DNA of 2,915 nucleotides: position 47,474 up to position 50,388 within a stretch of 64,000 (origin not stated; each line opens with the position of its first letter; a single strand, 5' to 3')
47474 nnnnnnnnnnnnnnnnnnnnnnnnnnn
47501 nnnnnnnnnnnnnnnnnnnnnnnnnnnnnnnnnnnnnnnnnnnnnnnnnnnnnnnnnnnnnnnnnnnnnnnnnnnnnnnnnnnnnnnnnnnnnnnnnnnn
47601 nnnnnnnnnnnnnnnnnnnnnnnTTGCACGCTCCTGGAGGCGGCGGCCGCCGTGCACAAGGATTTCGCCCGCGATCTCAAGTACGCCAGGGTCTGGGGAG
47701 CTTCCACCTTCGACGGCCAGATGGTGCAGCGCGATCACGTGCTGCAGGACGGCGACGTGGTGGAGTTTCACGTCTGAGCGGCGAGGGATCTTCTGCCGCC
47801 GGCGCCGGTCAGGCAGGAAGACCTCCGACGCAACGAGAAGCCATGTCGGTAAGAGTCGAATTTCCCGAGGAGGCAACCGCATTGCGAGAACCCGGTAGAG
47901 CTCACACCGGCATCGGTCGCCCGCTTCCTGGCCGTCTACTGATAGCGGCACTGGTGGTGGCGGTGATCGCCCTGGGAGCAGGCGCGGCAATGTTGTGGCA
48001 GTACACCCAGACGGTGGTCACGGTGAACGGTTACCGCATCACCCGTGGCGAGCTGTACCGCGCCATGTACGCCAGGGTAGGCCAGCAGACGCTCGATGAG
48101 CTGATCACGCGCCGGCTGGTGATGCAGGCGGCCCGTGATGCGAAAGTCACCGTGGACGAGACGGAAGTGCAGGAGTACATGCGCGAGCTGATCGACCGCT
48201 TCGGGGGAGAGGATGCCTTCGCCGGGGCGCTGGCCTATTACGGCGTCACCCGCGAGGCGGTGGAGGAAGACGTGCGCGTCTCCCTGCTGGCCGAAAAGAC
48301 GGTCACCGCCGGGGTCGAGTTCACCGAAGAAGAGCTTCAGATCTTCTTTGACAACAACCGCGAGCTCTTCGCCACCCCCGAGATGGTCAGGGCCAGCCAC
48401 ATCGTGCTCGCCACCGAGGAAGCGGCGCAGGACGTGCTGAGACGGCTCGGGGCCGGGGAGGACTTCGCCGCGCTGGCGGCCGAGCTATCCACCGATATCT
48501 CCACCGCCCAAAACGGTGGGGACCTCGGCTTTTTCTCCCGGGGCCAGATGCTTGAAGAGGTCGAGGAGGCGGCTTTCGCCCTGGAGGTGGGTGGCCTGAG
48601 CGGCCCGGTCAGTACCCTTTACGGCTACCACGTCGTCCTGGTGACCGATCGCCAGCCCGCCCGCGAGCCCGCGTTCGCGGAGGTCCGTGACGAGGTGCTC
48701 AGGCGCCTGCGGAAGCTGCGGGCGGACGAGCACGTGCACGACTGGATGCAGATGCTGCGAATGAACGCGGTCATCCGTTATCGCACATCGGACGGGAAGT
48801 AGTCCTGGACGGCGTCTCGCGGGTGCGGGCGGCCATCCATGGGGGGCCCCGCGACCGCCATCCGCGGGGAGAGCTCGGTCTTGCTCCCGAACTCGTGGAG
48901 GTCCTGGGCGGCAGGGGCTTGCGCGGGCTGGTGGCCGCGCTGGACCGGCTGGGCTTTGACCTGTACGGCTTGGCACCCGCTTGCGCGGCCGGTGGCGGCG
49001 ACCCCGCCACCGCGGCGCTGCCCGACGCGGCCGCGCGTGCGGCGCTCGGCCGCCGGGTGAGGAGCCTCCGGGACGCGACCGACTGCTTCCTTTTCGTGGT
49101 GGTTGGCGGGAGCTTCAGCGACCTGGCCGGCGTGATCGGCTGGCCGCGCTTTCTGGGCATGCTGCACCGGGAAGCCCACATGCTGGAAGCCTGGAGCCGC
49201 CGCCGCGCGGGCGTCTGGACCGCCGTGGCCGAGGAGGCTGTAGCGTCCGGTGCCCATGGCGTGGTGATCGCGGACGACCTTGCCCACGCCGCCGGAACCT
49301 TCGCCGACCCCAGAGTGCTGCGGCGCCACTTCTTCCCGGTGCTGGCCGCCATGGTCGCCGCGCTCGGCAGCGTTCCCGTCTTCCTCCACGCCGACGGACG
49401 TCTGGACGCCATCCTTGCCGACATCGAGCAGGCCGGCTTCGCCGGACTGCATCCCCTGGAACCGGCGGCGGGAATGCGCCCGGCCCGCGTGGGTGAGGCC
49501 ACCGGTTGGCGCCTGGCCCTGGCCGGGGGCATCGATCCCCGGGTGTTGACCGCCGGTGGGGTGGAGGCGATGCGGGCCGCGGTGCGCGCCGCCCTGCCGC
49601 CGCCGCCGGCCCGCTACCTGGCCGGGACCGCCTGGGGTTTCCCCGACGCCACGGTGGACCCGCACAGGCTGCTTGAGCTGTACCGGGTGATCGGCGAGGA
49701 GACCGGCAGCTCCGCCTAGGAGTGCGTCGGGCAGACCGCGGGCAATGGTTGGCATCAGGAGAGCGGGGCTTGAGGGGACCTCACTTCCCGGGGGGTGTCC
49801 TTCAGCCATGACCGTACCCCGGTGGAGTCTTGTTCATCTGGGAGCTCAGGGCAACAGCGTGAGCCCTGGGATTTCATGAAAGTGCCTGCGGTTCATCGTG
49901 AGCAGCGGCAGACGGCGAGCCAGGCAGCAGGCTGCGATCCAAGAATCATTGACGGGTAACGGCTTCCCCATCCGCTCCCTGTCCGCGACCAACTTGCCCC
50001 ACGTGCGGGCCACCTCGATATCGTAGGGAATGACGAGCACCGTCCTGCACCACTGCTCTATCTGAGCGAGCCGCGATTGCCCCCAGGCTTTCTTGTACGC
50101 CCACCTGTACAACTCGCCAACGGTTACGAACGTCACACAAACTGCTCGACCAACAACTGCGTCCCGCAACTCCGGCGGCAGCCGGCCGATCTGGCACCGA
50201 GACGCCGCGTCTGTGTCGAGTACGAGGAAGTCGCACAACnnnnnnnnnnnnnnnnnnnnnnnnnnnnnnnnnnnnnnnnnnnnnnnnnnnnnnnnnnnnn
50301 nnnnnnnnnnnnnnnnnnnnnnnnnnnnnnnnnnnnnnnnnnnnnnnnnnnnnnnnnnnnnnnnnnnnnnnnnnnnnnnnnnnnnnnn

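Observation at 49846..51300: Lower-GC VapC PIN toxin with an atypically large (315 aa) uncharacterised upstream partner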

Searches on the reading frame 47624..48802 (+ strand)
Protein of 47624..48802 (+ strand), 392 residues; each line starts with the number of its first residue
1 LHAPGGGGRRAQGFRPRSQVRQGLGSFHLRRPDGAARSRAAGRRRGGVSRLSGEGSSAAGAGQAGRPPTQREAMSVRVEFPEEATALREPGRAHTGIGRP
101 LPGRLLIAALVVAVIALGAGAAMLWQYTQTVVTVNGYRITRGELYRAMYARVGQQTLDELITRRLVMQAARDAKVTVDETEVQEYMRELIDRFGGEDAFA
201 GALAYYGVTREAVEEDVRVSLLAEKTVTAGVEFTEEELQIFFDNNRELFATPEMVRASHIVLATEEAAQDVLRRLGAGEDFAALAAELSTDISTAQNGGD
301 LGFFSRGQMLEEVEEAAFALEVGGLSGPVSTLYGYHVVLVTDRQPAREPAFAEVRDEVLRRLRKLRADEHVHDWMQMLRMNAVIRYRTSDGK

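Call 23: search_protein_families(library=pfam, proteins=[window:47624-48802:+], max_evalue=0.001)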
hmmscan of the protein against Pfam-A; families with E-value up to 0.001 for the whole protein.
window:47624-48802:+ (392 aa): 5 families
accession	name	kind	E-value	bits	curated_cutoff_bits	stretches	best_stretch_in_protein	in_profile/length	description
PF13145.12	Rotamase_2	-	1.3e-22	81.3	27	1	234-356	2-121/121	PPIC-type PPIASE domain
PF13616.12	Rotamase_3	-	2.4e-21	76.9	22.5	1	252-343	13-115/116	PPIC-type PPIASE domain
PF00639.27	Rotamase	-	1.7e-20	74.2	21.7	1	263-342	17-97/97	PPIC-type PPIASE domain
PF13624.11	SurA_N_3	-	8e-11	42.5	27.2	1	106-226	17-161/162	SurA-like N-terminal domain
PF13623.11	SurA_N_2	-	1.1e-06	29.1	28.5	0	150-190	83-122/145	SurA-like N-terminal domain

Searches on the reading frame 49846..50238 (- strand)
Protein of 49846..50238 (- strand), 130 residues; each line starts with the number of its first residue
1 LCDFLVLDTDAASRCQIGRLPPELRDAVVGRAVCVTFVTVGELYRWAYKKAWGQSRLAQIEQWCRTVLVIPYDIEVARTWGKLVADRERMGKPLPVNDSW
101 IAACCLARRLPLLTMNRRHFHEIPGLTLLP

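Call 3: search_protein_families(library=pfam, proteins=[window:49846-50238:-], max_evalue=1)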
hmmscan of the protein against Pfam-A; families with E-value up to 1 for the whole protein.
window:49846-50238:- (130 aa): 2 families
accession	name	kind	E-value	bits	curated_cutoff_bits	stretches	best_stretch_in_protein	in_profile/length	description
PF01850.27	PIN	-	4.4e-09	37.4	23.6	1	25-124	22-118/120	PIN domain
PF17345.7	DUF5375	-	0.3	11.5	30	0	19-42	4-27/106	Family of unknown function (DUF5375)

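Call 4: search_protein_families(library=ncbifam, proteins=[window:49846-50238:-], max_evalue=1)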
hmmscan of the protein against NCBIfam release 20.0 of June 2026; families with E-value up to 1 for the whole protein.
window:49846-50238:- (130 aa): 2 families
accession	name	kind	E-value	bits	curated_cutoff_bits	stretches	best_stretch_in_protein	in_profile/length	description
NF047863.1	VapCLeptosp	equivalog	1.1e-11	45.1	140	1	31-128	29-126/130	type II toxin-antitoxin system tRNA(fMet)-specific endonuclease VapC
NF010285.0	PRK13725.1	subfamily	1.1e-09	38.3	143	1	31-127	31-127/132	tRNA(fMet)-specific endonuclease VapC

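Call 5: search_protein_families(library=padloc, proteins=[window:49846-50238:-], max_evalue=1)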
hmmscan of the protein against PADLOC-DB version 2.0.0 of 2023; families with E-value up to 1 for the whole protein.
window:49846-50238:- (130 aa): 0 families

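Call 9: search_protein_families(library=phrogs, proteins=[window:49846-50238:-], max_evalue=1)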
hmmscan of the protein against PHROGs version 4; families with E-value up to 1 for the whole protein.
window:49846-50238:- (130 aa): 2 families
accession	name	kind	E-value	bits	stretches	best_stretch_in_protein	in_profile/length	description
phrog_13721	-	unknown function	1.5e-14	55.5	1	27-128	29-131/136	-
phrog_27935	-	unknown function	0.37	12.2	1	59-90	6-37/62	-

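Call 81: search_solved_structures(query=window:49846-50235:-, max_evalue=0.01)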
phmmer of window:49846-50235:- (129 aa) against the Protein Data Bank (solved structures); distinct sequences matched with E-value up to 0.01: 11.
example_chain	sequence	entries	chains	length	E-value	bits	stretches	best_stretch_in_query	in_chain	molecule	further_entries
6ifc_A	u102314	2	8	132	3.2e-09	40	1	29-126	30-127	tRNA(fMet)-specific endonuclease VapC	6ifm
3tnd_A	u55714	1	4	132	3.5e-09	39.9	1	31-125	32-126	tRNA(fMet)-specific endonuclease VapC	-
6sd6_C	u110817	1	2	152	4.2e-09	39.6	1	29-125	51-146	tRNA(fMet)-specific endonuclease VapC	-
5ed0_A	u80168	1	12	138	5.1e-09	39.3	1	31-125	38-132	tRNA(fMet)-specific endonuclease VapC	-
5ecw_A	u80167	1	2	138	5.2e-09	39.3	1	31-125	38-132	tRNA(fMet)-specific endonuclease VapC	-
5ecd_A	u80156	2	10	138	1.7e-08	37.6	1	31-125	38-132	tRNA(fMet)-specific endonuclease VapC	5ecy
3dbo_B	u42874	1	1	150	3.3e-08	36.7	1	5-115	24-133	Uncharacterized protein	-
9h6a_A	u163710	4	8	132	5.1e-08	36.1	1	29-126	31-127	tRNA(fMet)-specific endonuclease VapC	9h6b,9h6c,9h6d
6nkl_A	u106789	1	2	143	4.3e-06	29.9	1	32-125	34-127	Ribonuclease VapC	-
5k8j_B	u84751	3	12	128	5.8e-06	29.4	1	5-128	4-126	Ribonuclease VapC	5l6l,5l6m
3zvk_A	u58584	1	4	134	0.0025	20.9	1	31-127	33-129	TOXIN OF TOXIN-ANTITOXIN SYSTEM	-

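Call 101: search_protein_families(library=pfam, alignment_id=A6, max_evalue=0.001)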
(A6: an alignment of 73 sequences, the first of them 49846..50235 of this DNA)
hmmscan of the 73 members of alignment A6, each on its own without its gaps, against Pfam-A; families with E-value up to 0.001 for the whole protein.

A. member 1, window:49846-50235:- (129 aa): 1 family
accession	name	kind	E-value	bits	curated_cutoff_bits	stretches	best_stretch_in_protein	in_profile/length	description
PF01850.27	PIN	-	4.3e-09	37.5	23.6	1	24-123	22-118/120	PIN domain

B. families by the number of members that match (of 73 scanned): 1 family
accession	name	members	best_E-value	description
PF01850.27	PIN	72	2.5e-24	PIN domain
